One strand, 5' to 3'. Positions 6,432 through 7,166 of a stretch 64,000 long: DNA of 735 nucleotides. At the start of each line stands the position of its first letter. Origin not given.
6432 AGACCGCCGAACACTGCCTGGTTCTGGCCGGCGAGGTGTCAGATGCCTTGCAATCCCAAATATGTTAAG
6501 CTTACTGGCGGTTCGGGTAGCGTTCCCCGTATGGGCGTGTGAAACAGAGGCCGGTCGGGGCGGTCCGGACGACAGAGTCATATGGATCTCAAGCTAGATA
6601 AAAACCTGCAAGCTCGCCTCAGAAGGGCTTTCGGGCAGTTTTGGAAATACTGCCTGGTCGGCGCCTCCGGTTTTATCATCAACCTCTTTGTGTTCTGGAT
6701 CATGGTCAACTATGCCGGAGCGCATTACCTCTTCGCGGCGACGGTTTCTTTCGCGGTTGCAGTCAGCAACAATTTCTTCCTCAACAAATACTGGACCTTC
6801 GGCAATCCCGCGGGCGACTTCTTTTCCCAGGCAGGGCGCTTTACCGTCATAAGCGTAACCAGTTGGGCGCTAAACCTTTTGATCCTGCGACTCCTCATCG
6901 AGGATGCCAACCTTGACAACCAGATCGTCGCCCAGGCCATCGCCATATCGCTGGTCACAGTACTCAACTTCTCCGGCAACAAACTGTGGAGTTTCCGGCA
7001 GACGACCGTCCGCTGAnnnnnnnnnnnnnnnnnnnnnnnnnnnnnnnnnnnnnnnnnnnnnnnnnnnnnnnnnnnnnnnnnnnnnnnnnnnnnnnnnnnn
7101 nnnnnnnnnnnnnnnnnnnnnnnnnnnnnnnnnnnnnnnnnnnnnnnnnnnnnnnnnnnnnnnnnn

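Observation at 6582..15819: Cell-envelope glycosylation locus: GtrA, two PepSY/GT87-like polytopic proteins, YmdB, GalE, Wzy_C-TPR fusion, lipoprotein phosphoesterase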

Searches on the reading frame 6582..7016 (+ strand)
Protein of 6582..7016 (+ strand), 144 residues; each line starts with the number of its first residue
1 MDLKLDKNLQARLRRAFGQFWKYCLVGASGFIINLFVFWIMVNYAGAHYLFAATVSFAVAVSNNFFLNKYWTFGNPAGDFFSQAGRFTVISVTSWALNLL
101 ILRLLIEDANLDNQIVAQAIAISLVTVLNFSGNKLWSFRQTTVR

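Call 3: search_protein_families(library=pfam, proteins=[window:6582-7016:+], max_evalue=0.01)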
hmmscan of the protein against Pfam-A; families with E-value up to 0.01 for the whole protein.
window:6582-7016:+ (144 aa): 1 family
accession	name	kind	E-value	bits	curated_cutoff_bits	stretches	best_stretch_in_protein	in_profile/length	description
PF04138.20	GtrA_DPMS_TM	-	1.7e-26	93.1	26.1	1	22-138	1-117/117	GtrA/DPMS, transmembrane domain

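Call 4: search_protein_families(library=ncbifam, proteins=[window:6582-7016:+], max_evalue=0.01)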
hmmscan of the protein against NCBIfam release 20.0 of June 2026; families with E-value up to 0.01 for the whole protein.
window:6582-7016:+ (144 aa): 0 families

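Call 71: search_protein_families(library=padloc, proteins=[window:6582-7016:+], max_evalue=0.001)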
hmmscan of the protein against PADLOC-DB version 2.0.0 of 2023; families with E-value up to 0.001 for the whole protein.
window:6582-7016:+ (144 aa): 0 families
